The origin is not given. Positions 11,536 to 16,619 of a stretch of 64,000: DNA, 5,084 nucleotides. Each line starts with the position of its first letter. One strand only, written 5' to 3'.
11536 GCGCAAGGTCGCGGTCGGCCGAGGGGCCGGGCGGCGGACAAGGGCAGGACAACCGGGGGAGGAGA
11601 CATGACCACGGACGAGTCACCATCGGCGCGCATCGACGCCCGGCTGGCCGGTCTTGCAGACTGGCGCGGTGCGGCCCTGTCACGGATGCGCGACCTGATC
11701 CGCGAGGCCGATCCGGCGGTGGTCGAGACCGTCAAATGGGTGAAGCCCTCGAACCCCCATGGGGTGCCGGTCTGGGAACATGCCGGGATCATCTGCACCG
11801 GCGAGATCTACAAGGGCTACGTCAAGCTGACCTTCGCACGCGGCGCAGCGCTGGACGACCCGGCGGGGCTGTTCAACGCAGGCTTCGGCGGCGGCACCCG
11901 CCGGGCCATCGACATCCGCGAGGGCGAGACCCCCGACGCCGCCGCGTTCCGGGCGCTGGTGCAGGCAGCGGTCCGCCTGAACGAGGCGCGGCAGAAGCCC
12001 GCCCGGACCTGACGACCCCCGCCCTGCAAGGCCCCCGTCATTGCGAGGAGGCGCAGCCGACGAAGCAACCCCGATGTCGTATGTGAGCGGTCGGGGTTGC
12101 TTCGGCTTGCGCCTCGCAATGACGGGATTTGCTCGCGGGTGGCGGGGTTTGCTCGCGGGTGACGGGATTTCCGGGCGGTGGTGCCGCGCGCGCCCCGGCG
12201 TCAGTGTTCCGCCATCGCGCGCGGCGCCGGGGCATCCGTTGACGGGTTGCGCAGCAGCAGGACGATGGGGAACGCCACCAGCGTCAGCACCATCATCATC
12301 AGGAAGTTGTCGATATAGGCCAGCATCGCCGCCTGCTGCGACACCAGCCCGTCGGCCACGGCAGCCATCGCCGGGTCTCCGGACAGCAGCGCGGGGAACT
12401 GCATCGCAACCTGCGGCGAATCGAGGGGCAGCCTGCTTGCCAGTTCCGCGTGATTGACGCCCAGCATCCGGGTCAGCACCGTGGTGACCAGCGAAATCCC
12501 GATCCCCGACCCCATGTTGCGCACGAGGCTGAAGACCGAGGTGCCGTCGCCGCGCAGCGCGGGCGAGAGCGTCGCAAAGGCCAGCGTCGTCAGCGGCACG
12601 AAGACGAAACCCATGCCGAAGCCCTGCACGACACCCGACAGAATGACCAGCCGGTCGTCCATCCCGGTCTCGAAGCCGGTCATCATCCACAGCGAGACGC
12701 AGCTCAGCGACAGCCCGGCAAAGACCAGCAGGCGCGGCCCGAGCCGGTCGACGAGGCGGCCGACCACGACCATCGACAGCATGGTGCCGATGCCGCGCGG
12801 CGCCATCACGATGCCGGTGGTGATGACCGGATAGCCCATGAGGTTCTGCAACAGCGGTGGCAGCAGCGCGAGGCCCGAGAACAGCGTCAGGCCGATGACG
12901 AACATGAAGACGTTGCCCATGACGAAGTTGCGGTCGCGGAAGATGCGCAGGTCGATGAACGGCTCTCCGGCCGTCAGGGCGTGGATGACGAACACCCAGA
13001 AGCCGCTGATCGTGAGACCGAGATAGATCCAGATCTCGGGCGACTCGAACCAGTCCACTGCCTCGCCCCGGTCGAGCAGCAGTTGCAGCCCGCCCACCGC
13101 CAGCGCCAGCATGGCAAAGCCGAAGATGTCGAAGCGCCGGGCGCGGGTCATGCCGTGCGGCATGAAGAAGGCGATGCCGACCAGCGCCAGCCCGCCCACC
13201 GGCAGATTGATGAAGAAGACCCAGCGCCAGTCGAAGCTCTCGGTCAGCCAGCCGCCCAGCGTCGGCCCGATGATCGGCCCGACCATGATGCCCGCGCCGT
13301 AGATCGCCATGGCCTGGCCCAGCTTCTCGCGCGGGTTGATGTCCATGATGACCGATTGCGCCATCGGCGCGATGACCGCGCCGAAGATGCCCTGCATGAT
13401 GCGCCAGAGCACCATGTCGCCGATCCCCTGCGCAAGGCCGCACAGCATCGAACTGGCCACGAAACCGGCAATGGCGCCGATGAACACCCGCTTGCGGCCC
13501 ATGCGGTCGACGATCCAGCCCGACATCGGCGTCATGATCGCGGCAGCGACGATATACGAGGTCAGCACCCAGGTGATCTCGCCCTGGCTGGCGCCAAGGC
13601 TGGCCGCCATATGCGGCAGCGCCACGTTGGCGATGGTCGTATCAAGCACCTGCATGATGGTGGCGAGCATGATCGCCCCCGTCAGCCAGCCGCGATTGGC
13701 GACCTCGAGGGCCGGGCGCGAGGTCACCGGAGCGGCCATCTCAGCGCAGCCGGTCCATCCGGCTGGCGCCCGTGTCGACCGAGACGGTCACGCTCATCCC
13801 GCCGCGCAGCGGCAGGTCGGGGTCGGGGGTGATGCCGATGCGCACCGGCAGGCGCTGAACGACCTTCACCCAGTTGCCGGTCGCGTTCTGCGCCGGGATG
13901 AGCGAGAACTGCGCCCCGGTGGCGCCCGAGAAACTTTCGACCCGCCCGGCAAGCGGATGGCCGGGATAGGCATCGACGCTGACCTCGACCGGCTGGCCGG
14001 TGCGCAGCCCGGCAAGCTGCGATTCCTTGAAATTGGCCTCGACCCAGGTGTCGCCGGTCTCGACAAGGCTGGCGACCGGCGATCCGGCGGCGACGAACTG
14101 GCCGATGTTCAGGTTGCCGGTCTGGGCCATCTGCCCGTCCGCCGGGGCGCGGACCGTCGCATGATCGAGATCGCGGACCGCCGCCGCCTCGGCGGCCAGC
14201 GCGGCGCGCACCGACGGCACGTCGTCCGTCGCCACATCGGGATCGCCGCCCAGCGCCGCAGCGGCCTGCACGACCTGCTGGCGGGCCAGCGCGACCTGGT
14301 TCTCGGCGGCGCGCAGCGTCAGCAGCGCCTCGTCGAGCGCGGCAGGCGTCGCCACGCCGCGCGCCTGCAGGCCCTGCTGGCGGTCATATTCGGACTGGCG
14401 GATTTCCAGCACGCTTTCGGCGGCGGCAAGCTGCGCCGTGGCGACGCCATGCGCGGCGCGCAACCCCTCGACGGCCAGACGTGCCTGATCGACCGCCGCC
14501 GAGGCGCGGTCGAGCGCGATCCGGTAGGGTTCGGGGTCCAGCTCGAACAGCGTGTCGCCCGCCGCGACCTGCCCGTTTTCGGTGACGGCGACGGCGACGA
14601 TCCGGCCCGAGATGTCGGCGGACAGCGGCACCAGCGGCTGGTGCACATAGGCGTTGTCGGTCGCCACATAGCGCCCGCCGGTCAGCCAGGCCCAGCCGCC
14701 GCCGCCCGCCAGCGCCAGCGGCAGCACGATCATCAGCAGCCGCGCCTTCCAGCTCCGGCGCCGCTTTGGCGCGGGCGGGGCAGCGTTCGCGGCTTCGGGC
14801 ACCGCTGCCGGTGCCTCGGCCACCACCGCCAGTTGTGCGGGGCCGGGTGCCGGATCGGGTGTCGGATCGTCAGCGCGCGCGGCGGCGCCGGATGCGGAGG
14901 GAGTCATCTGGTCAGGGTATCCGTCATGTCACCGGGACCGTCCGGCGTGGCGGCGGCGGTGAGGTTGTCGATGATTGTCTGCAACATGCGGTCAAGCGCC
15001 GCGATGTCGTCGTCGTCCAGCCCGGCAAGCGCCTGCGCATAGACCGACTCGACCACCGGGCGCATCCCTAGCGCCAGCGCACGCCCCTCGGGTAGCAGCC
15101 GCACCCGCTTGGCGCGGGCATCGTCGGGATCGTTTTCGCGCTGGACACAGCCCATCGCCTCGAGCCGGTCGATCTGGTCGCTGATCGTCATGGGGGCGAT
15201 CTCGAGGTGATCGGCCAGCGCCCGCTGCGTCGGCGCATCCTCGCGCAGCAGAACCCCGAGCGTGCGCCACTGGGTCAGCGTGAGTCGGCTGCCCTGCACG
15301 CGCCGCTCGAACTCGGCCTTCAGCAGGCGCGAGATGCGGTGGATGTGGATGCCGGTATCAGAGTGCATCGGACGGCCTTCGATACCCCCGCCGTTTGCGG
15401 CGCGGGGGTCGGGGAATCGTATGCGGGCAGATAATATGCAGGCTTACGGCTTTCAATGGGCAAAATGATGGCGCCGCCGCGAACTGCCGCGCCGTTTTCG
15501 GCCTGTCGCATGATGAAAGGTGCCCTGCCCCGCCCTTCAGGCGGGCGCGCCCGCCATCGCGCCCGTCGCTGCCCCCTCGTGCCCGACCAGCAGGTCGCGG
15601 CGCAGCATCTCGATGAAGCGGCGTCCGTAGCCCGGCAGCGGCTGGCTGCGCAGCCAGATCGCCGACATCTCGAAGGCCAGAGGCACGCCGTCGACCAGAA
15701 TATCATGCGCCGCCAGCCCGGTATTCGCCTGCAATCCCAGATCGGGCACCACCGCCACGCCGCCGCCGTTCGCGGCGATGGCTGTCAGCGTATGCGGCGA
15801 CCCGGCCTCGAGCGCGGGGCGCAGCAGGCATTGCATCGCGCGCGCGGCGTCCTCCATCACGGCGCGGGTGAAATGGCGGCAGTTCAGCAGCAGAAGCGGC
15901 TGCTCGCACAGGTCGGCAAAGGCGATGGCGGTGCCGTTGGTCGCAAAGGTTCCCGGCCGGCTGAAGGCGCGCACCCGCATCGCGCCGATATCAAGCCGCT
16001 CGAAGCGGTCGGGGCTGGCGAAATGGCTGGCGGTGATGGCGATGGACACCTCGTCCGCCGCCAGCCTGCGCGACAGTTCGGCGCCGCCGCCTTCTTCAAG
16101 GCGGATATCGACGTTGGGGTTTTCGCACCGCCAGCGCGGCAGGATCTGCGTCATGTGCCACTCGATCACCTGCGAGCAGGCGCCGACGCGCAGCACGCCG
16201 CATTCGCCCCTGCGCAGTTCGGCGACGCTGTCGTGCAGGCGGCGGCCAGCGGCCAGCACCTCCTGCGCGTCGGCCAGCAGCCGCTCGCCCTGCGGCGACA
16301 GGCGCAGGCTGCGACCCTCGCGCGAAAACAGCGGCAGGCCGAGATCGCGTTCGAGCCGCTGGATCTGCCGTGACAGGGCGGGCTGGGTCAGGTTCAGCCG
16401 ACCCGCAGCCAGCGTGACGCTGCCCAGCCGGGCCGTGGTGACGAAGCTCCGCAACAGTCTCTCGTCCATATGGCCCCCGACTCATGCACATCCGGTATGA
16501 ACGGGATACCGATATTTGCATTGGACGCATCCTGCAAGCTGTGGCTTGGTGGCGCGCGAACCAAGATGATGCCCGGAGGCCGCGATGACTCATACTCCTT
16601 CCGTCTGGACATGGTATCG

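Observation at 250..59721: Very abundant ~86-bp nested-palindrome element with modular loops and arms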

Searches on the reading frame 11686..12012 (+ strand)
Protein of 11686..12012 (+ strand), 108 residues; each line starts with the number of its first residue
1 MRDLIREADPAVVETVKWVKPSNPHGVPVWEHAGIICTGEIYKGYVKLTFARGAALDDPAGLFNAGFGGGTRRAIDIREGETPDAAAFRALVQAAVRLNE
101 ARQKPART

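Call 24: search_protein_families(library=pfam, proteins=[window:11686-12012:+])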
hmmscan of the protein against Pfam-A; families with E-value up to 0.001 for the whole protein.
window:11686-12012:+ (108 aa): 1 family
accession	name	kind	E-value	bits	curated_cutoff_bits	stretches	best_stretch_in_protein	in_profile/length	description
PF08818.16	DUF1801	-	2.7e-17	63.4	27.2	1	1-96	8-85/85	Domain of unknown function (DU1801)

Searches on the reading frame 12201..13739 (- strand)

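Call 24: search_protein_families(library=pfam, proteins=[window:12201-13739:-])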
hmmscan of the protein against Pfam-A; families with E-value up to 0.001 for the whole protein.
window:12201-13739:- (512 aa): 4 families
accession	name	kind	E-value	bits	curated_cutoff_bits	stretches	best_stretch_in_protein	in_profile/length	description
PF07690.21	MFS_1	-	1.4e-59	202.2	33.4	1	23-414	1-346/347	Major Facilitator Superfamily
PF00083.30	Sugar_tr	-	1.2e-11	44.7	22.3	1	31-193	24-191/452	Sugar (and other) transporter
PF05977.19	MFS_3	-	1.2e-05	24.5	27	1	23-178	15-175/524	Transmembrane secretion effector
PF13347.12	MFS_2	-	0.00026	20.1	27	1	23-132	229-340/427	MFS/sugar transport protein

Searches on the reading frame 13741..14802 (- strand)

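Call 54: search_protein_families(library=pfam, proteins=[window:13741-14802:-], max_evalue=0.00001)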
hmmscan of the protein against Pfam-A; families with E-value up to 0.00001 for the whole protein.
window:13741-14802:- (353 aa): 4 families
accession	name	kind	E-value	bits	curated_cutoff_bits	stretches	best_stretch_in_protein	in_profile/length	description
PF13437.12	HlyD_3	-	2.5e-19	70.4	22.2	1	216-303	1-88/106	HlyD family secretion protein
PF16576.10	HlyD_D23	-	1.3e-14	54.4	30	1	213-289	107-182/214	Barrel-sandwich domain of CusB or HlyD membrane-fusion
PF00529.27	CusB_dom_1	-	2.7e-11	44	26.5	1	149-344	12-89/89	Cation efflux system protein CusB domain 1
PF13533.13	Biotin_lipoyl_2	-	1.2e-09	38.2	29.8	1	58-89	1-32/32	Biotin-lipoyl like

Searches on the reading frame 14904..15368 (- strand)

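Call 54: search_protein_families(library=pfam, proteins=[window:14904-15368:-], max_evalue=0.00001)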
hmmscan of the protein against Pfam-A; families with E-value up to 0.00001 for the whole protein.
window:14904-15368:- (154 aa): 3 families
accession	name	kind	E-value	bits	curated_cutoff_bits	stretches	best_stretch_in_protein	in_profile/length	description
PF01047.28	MarR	-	1.5e-13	50.8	24.6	1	29-86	1-58/59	MarR family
PF12802.13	MarR_2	-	3.7e-13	49.9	27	1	29-86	3-61/61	MarR family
PF13412.12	HTH_24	-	6.9e-06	26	21.9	0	31-75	3-47/48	Winged helix-turn-helix DNA-binding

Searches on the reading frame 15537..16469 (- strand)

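Call 54: search_protein_families(library=pfam, proteins=[window:15537-16469:-], max_evalue=0.00001)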
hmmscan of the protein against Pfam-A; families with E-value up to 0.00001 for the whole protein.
window:15537-16469:- (310 aa): 2 families
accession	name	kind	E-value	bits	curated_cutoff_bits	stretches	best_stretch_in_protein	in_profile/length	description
PF03466.25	LysR_substrate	-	5.4e-30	104.8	28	1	87-292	2-207/209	LysR substrate binding domain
PF00126.33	HTH_1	-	4.7e-21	74.9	26.6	1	4-62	2-60/60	Bacterial regulatory helix-turn-helix protein, lysR family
